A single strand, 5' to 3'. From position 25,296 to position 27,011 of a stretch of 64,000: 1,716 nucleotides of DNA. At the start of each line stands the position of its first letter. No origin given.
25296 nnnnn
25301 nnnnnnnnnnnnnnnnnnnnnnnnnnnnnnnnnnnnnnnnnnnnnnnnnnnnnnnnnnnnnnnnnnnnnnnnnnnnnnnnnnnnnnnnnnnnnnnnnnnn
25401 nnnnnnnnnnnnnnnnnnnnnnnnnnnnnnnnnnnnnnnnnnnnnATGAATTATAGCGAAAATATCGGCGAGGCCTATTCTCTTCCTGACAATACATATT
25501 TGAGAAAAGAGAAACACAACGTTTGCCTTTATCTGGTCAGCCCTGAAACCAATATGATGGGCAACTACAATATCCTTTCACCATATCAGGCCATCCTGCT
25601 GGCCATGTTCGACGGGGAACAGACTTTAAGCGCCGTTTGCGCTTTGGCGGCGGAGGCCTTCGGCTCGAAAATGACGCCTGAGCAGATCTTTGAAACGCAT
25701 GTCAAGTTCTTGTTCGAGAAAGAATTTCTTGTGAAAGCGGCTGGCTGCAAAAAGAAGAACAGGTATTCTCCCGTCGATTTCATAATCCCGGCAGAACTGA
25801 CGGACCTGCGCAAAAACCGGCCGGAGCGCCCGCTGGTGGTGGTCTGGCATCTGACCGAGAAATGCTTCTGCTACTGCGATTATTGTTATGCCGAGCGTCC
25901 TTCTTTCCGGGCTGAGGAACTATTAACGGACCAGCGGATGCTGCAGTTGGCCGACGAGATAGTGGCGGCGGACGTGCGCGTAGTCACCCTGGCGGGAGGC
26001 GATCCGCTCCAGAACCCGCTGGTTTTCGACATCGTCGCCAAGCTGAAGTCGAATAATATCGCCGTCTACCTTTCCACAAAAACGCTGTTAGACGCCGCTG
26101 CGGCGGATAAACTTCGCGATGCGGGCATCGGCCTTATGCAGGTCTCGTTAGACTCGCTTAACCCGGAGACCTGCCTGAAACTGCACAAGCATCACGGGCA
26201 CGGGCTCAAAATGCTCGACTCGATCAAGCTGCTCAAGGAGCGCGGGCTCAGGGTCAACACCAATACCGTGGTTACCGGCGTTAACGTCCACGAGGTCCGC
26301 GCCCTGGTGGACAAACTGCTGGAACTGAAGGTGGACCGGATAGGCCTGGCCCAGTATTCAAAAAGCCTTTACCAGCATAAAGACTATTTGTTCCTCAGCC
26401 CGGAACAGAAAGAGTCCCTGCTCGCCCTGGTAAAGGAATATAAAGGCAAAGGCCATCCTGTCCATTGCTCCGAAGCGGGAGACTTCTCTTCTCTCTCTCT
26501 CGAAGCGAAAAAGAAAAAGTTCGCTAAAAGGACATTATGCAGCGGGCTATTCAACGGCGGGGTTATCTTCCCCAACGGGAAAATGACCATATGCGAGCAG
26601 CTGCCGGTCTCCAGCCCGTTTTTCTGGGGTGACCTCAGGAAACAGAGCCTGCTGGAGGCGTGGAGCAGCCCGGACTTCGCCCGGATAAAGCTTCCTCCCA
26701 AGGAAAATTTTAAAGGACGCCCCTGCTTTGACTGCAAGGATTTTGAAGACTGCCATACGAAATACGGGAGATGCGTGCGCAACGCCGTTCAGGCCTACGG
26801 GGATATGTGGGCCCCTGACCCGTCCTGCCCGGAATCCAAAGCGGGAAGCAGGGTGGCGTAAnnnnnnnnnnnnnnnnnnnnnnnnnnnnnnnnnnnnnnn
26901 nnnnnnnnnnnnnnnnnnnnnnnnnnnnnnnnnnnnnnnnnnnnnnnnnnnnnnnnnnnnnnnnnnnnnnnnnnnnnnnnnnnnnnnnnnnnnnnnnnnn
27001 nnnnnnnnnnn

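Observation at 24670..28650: Sigma-54-driven RiPP operon: two Cys-rich precursors, an RRE-radical SAM/SPASM maturase and an ABC exporter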

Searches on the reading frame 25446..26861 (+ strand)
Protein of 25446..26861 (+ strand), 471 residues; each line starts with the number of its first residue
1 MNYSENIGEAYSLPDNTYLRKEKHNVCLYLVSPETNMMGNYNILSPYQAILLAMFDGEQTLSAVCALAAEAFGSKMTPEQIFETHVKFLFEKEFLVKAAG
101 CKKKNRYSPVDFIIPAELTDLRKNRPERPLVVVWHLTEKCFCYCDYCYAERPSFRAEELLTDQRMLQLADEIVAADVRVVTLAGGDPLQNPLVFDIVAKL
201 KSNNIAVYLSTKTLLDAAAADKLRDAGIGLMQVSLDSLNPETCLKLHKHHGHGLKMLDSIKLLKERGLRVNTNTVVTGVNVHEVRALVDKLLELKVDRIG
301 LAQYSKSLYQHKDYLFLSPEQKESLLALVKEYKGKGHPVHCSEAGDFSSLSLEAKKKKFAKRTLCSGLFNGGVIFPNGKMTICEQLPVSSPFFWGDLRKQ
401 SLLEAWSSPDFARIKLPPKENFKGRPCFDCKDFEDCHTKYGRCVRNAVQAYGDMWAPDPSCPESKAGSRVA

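Call 3: search_protein_families(library=ncbifam, proteins=[window:25446-26861:+], max_evalue=0.01)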
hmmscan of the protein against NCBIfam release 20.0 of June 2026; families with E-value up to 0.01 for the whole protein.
window:25446-26861:+ (471 aa): 56 families (the best 25 are shown)
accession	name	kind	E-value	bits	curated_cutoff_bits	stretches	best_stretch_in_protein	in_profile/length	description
TIGR04053.2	TIGR04053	equivalog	6.1e-29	101.4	395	1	127-358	5-240/366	TIGR04053 family radical SAM/SPASM domain-containing protein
TIGR04303.1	GeoRSP_rSAM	equivalog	2.2e-26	93.2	400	1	128-461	3-324/325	GeoRSP system radical SAM/SPASM protein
TIGR04055.1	rSAM_NirJ2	equivalog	3e-26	92.7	500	1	131-461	1-322/326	putative heme d1 biosynthesis radical SAM protein NirJ2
TIGR04051.1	rSAM_NirJ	equivalog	3.9e-26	91.8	515.45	1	131-303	3-175/354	heme d1 biosynthesis radical SAM protein NirJ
TIGR04347.1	pseudo_SAM_Halo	equivalog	5.2e-24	85.2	525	1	121-302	30-210/390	TIGR04347 family pseudo-SAM/SPASM protein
TIGR02666.1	moaA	equivalog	2.6e-23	82.5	284.05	1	136-295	16-184/336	GTP 3',8-cyclase MoaA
TIGR04054.1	rSAM_NirJ1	equivalog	4.6e-23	81.5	650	1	130-301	36-207/387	putative heme d1 biosynthesis radical SAM protein NirJ1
TIGR04546.1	rSAM_ahbC_deAc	equivalog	4.2e-22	78.5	650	2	115-301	27-210/390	12,18-didecarboxysiroheme deacetylase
TIGR04545.1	rSAM_ahbD_hemeb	equivalog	4.5e-22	78.9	500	1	132-290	2-161/339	heme b synthase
TIGR02109.1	PQQ_syn_pqqE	equivalog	1.2e-21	77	381.35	1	127-466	4-335/358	pyrroloquinoline quinone biosynthesis protein PqqE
TIGR02668.1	moaA_archaeal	equivalog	1.4e-19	70.3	325.25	1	135-308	15-190/303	GTP 3',8-cyclase MoaA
TIGR04317.1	W_rSAM_matur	equivalog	1.9e-19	70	380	1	135-462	9-337/349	tungsten cofactor oxidoreductase radical SAM maturase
TIGR04340.1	rSAM_ACGX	hypoth_equivalog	3.3e-18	66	400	1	133-461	6-337/341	radical SAM/SPASM domain protein, ACGX system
NF001199.0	PRK00164.2-1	equivalog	2.9e-17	62.8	231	1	135-290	17-174/308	GTP 3',8-cyclase MoaA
NF038283.1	viperin_w_prok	equivalog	3.2e-17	62.6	180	1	130-315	2-199/281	viperin family antiviral radical SAM protein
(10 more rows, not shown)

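Call 4: search_protein_families(library=pfam, proteins=[window:25446-26861:+], max_evalue=0.01)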
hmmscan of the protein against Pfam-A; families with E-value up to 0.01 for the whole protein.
window:25446-26861:+ (471 aa): 3 families
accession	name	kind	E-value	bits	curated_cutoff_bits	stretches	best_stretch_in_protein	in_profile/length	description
PF04055.27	Radical_SAM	-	2.4e-21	77.1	29.5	1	136-290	3-165/166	Radical SAM superfamily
PF13186.11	SPASM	-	6.6e-07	30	21.5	1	365-431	1-67/67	Iron-sulfur cluster-binding domain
PF13353.11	Fer4_12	-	7.3e-06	26.8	22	1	134-214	9-93/137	4Fe-4S single cluster domain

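Call 5: find_homologous_proteins(query=window:25446-26861:+, max_evalue=1e-10)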
Query window:25446-26861:+ (471 aa): 2 proteins with E <= 1e-10 among 8000 candidates.
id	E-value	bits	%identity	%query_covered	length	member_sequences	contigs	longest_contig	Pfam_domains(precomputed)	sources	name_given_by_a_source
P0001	0.0e+0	1092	100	100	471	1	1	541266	PF13186.12,PF04055.28,PF13353.12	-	-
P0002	3.9e-42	162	26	96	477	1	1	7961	PF13186.12,PF04055.28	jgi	-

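Call 12: find_related_loci(query=window:25446-26861:+, collection=genome_contigs, flank=8000)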
Query window:25446-26861:+ (471 aa) in genome_contigs; peptide patterns used: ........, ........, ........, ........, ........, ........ (x = any residue, [..] = any of these).
65 stretches matched a pattern, but none encodes a relative of the query by tblastn (E <= 1e-3).

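Call 13: find_encoding_contigs(protein=P0002, flank=8000)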
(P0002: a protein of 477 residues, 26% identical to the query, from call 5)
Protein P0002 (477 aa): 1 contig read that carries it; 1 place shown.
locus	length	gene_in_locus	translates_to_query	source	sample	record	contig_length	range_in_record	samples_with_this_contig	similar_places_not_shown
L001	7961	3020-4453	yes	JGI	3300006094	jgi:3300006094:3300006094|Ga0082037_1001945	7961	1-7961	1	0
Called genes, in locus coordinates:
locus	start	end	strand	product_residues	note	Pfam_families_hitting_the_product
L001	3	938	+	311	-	?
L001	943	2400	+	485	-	PF02310:B12-binding, PF04055:Radical_SAM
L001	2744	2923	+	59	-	-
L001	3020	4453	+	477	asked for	PF04055:Radical_SAM, PF13186:SPASM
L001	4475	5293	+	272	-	PF19156:DUF5838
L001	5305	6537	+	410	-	PF13450:NAD_binding_8, PF01593:Amino_oxidase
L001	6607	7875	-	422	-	PF02685:Glucokinase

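Call 14: find_encoding_contigs(protein=P0001, flank=10000)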
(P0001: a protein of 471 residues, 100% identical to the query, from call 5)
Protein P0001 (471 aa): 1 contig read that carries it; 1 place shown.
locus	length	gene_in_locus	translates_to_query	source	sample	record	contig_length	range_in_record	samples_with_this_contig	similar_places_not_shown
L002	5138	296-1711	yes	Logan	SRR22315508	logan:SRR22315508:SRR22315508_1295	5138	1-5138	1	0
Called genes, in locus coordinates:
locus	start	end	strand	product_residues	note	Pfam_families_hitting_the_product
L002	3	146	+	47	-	?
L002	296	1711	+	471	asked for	PF13353:Fer4_12 (weak), PF04055:Radical_SAM, PF13186:SPASM (weak)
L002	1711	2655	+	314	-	PF00005:ABC_tran, PF13304:AAA_21 (faint), PF13732:DrrA1-3_C (faint)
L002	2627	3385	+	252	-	PF01061:ABC2_membrane, PF12698:ABC2_membrane_3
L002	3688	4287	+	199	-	-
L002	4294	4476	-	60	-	-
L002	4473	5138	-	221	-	?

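Call 28: search_protein_representatives(protein=window:25446-26861:+)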
Query: 471 residues. Proteins with E-value up to 0.001 (for the whole library): 12538; up to 1e-10: 1909; up to 1e-30: 259. The best 150 are listed.
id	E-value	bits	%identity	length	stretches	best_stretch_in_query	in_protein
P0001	0.0e+00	1091.7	100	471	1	1-471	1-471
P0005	3.1e-128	444.6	45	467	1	12-470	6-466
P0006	1.5e-81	290.8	37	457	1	12-470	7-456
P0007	8.9e-79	281.6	33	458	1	18-464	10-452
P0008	9.0e-77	275.0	33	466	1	18-470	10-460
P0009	2.3e-72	260.5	33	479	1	9-464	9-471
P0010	2.7e-70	253.6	34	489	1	20-469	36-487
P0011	4.0e-69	249.7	32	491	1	17-470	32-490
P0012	1.6e-68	247.7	33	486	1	18-470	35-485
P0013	1.3e-67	244.8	32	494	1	19-469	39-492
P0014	1.3e-67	244.8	33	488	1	18-469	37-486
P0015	3.6e-67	243.3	35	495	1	44-464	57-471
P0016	5.1e-67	242.8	33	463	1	11-469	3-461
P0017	1.7e-66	241.1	33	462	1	19-462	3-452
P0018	7.4e-66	239.0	32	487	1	18-466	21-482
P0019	2.9e-64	233.7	35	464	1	13-470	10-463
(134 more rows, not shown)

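Call 30: search_protein_families(library=ncbifam, alignment_id=A2, max_evalue=1e-20)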
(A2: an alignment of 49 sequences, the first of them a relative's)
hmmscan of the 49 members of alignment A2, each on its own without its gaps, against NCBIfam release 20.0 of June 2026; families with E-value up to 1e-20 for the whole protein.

A. member 1, P0001 (471 aa): 10 families
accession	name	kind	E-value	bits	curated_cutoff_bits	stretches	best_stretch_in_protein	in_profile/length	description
TIGR04053.2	TIGR04053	equivalog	6.1e-29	101.4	395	1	127-358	5-240/366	TIGR04053 family radical SAM/SPASM domain-containing protein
TIGR04303.1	GeoRSP_rSAM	equivalog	2.2e-26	93.2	400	1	128-461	3-324/325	GeoRSP system radical SAM/SPASM protein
TIGR04055.1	rSAM_NirJ2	equivalog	3e-26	92.7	500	1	131-461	1-322/326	putative heme d1 biosynthesis radical SAM protein NirJ2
TIGR04051.1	rSAM_NirJ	equivalog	3.9e-26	91.8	515.45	1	131-303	3-175/354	heme d1 biosynthesis radical SAM protein NirJ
TIGR04347.1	pseudo_SAM_Halo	equivalog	5.2e-24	85.2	525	1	121-302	30-210/390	TIGR04347 family pseudo-SAM/SPASM protein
TIGR02666.1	moaA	equivalog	2.6e-23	82.5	284.05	1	136-295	16-184/336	GTP 3',8-cyclase MoaA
TIGR04054.1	rSAM_NirJ1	equivalog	4.6e-23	81.5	650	0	130-301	36-207/387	putative heme d1 biosynthesis radical SAM protein NirJ1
TIGR04546.1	rSAM_ahbC_deAc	equivalog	4.2e-22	78.5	650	0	115-301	27-210/390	12,18-didecarboxysiroheme deacetylase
TIGR04545.1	rSAM_ahbD_hemeb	equivalog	4.5e-22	78.9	500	0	132-290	2-161/339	heme b synthase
TIGR02109.1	PQQ_syn_pqqE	equivalog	1.2e-21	77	381.35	1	127-466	4-335/358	pyrroloquinoline quinone biosynthesis protein PqqE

B. families by the number of members that match (of 49 scanned): 24 families
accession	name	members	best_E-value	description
TIGR02109.1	PQQ_syn_pqqE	45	2.4e-39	pyrroloquinoline quinone biosynthesis protein PqqE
TIGR04053.2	TIGR04053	35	1.5e-33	TIGR04053 family radical SAM/SPASM domain-containing protein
TIGR04303.1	GeoRSP_rSAM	33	8.2e-35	GeoRSP system radical SAM/SPASM protein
TIGR03962.1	mycofact_rSAM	33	1.9e-29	mycofactocin radical SAM maturase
TIGR04545.1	rSAM_ahbD_hemeb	31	1.1e-31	heme b synthase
TIGR04055.1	rSAM_NirJ2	23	1.3e-32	putative heme d1 biosynthesis radical SAM protein NirJ2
TIGR02668.1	moaA_archaeal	20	2.7e-32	GTP 3',8-cyclase MoaA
TIGR04347.1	pseudo_SAM_Halo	19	1.5e-30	TIGR04347 family pseudo-SAM/SPASM protein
NF050035.1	rSAM_WgK_link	18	5e-28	radical SAM/SPASM peptide maturase WgkB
TIGR04546.1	rSAM_ahbC_deAc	16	6.1e-30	12,18-didecarboxysiroheme deacetylase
TIGR04251.1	SCM_rSAM_ScmF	16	6.7e-29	SynChlorMet cassette radical SAM/SPASM protein ScmF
TIGR02666.1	moaA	15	1.2e-31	GTP 3',8-cyclase MoaA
NF001199.0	PRK00164.2-1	10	1.6e-27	GTP 3',8-cyclase MoaA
TIGR04054.1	rSAM_NirJ1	10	7.1e-26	putative heme d1 biosynthesis radical SAM protein NirJ1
TIGR04250.1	SCM_rSAM_ScmE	10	6.1e-25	SynChlorMet cassette radical SAM/SPASM protein ScmE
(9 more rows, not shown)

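Call 31: search_solved_structures(query=A2, max_evalue=0.00001)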
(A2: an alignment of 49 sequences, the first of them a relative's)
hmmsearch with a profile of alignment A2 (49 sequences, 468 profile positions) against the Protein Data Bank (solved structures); distinct sequences matched with E-value up to 0.00001: 35.
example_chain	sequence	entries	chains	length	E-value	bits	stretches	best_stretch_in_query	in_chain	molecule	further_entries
6c8v_A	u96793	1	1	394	2.2e-39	138.2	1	121-466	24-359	Coenzyme PQQ synthesis protein E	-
7vob_C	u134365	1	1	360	1.4e-27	99.3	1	128-298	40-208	Cytosylglucuronate decarboxylase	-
7voc_C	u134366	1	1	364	1.4e-27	99.3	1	128-298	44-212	Cytosylglucuronate decarboxylase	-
6efn_A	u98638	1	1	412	6.6e-27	97.1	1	122-411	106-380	Sporulation killing factor maturation protein SkfB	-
5v1q_A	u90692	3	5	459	1.4e-26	96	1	100-446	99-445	Radical SAM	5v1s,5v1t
2fb2_A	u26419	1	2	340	1.1e-25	93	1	118-301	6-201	Molybdenum cofactor biosynthesis protein A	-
1tv7_A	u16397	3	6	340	2.4e-25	92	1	118-300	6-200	Molybdenum cofactor biosynthesis protein A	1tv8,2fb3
9dfu_A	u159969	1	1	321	3.6e-19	71.6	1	122-288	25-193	Radical SAM core domain-containing protein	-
9dfn_A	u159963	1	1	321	1.2e-18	69.9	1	122-288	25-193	Radical SAM core domain-containing protein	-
6b4c_A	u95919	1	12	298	6.8e-17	64.1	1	122-287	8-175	Viperin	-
9dgw_A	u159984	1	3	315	6.8e-17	64.1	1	122-287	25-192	Radical SAM core domain-containing protein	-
9dfw_A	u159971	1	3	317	7e-17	64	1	122-287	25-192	Radical SAM core domain-containing protein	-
7n7i_A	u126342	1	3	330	7.1e-17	64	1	121-287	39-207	Viperin-like enzyme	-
5vsl_A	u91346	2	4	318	1.4e-16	63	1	112-338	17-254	Radical S-adenosyl methionine domain-containing protein 2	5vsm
6q2p_A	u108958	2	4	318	2.5e-16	62.2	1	112-337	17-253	Radical S-adenosyl methionine domain-containing protein 2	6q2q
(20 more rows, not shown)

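Call 37: find_homologous_proteins(query=A2, max_evalue=1e-40)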
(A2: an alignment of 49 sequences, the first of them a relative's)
Query A2 (49 sequences) (471 aa, profile of the alignment): 11 proteins with E <= 1e-40 among 8000 candidates.
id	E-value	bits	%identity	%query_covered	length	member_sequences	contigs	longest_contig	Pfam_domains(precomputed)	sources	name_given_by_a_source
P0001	1.5e-149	516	100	100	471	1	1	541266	PF13186.12,PF04055.28,PF13353.12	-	-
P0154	6.1e-133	462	27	96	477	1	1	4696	PF13186.12,PF04055.28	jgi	jgi:radical SAM protein with 4Fe4S-binding SPASM domain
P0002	1.0e-131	458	26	96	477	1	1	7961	PF13186.12,PF04055.28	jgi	-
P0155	2.3e-131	456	27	96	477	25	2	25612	PF13186.12,PF04055.28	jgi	jgi:radical SAM protein with 4Fe4S-binding SPASM domain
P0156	2.5e-131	456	27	96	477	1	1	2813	PF13186.12,PF04055.28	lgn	-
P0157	4.2e-131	456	27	89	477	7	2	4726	PF13186.12,PF04055.28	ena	-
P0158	2.4e-130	453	28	96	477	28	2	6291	PF13186.12,PF04055.28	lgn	-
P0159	1.7e-129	450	27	96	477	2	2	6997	PF13186.12,PF04055.28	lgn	-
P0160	7.0e-128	445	26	89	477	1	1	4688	PF13186.12,PF04055.28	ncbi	-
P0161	5.7e-127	442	27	95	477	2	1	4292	PF13186.12,PF04055.28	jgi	-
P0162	1.1e-125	438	28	96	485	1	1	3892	PF13186.12,PF04055.28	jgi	jgi:radical SAM protein with 4Fe4S-binding SPASM domain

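Call 40: find_related_loci(query=A4, collection=genome_contigs, flank=6000)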
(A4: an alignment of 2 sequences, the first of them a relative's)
Query A4 (471 aa) in genome_contigs; peptide patterns used: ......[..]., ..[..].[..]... (x = any residue, [..] = any of these).
57 stretches matched a pattern, but none encodes a relative of the query by tblastn (E <= 1e-3).

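Call 41: list_cluster_members(proteins=[P0005, P0006, P0007, P0008, P0009, P0010, P0011, P0012, P0016, P0019])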
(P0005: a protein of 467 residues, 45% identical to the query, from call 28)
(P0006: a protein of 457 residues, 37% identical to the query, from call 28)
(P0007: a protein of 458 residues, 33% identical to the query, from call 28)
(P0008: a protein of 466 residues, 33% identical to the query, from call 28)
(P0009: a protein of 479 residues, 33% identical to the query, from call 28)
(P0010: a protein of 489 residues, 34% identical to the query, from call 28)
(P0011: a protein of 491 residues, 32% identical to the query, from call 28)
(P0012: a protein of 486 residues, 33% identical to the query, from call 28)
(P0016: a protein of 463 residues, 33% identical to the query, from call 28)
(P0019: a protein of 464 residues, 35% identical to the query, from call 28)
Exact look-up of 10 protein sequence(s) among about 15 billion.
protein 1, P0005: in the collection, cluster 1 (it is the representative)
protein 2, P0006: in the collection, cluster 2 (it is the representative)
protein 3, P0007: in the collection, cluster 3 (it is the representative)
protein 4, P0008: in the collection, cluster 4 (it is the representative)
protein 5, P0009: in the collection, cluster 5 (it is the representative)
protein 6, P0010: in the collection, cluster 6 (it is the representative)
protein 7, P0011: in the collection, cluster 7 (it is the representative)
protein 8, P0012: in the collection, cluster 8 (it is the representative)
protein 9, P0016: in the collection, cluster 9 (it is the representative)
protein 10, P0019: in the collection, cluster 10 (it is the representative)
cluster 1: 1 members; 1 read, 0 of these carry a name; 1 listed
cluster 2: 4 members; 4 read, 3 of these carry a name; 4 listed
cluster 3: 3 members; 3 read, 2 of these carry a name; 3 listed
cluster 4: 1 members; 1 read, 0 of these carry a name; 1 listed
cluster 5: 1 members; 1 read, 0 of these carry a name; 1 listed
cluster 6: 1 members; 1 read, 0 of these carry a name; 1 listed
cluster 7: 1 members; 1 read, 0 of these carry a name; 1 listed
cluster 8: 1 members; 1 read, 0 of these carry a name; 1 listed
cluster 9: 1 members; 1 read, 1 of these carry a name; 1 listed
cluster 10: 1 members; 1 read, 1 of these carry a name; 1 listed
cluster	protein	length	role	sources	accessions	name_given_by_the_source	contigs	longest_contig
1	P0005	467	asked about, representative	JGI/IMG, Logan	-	-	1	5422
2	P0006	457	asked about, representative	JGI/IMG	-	MoaA/NifB/PqqE/SkfB family radical SAM enzyme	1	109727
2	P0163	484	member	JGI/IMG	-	MoaA/NifB/PqqE/SkfB family radical SAM enzyme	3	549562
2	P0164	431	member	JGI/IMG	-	MoaA/NifB/PqqE/SkfB family radical SAM enzyme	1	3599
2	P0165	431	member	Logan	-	-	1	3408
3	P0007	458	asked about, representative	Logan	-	-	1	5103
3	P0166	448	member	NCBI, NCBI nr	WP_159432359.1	radical SAM/SPASM domain-containing protein [Caldanaerobius fijiensis] | radical SAM protein [Caldanaerobius fijiensis]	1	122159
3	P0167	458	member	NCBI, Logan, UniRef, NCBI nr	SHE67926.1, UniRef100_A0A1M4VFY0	radical SAM additional 4Fe4S-binding SPASM domain-containing protein [Caldanaerobius ... | Radical SAM additional 4Fe4S-binding SPASM domain-containing protein n=2 ...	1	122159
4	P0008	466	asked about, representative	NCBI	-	-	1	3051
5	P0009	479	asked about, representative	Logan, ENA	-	-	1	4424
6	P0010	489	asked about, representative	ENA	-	-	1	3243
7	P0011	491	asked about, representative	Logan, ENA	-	-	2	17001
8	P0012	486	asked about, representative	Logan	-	-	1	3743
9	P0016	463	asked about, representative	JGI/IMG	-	radical SAM protein with 4Fe4S-binding SPASM domain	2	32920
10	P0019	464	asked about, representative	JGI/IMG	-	radical SAM protein with 4Fe4S-binding SPASM domain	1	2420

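Call 43: find_related_loci(query=A5, collection=metagenome_contigs, flank=6000)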
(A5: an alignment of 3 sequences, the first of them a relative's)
Query A5 (471 aa) in metagenome_contigs; peptide patterns used: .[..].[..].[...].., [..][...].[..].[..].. (x = any residue, [..] = any of these).
600 stretches matched a pattern (row limit reached: there are more); 4 encode a relative of the query (tblastn E <= 1e-3); 4 distinct loci.
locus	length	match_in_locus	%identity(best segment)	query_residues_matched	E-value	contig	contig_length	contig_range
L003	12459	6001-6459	27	136-283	2e-7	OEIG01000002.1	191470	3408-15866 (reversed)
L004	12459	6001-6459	26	136-283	2e-7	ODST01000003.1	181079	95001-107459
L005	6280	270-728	26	136-283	2e-7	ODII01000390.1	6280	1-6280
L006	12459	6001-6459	26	136-283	4e-7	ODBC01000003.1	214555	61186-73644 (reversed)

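Call 44: find_encoding_contigs(protein=P0005, flank=6000)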
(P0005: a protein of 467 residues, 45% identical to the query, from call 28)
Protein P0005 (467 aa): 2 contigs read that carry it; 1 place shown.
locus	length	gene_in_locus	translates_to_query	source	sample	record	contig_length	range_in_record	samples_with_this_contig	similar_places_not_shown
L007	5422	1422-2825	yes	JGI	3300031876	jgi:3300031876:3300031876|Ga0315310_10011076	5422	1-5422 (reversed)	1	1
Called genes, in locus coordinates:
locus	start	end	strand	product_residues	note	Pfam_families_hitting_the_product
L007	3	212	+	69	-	?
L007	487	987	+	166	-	PF00196:GerE (weak)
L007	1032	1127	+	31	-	-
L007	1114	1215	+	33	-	-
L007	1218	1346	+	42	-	-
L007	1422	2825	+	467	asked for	PF04055:Radical_SAM, PF13353:Fer4_12 (faint), PF13186:SPASM (weak)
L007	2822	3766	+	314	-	PF00005:ABC_tran, PF13304:AAA_21 (faint)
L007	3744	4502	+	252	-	PF01061:ABC2_membrane, PF12698:ABC2_membrane_3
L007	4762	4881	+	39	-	-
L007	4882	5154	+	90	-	-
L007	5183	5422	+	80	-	?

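Call 48: find_encoding_contigs(protein=P0006, flank=5000, max_places=3)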
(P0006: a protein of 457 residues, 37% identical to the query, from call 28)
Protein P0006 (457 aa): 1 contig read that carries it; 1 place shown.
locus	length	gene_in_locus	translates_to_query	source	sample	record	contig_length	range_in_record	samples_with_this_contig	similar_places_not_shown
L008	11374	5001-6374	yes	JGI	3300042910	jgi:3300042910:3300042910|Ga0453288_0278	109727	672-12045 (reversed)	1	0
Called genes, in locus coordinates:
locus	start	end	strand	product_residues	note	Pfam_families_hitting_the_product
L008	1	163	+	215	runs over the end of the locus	PF04055:Radical_SAM, PF13353:Fer4_12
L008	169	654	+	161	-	-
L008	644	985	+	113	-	-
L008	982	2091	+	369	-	PF00664:ABC_membrane, PF00005:ABC_tran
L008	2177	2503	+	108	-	PF00005:ABC_tran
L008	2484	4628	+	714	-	-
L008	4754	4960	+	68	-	-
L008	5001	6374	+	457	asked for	PF04055:Radical_SAM, PF13186:SPASM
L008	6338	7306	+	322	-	PF00005:ABC_tran, PF13304:AAA_21 (faint)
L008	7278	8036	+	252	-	PF01061:ABC2_membrane, PF12698:ABC2_membrane_3 (weak)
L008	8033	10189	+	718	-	-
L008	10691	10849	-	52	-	-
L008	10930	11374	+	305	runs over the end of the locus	PF00158:Sigma54_activat, PF14532:Sigma54_activ_2, PF01078:Mg_chelatase (faint), PF07724:AAA_2 (weak), PF00004:AAA (weak), PF07728:AAA_5, PF25601:AAA_lid_14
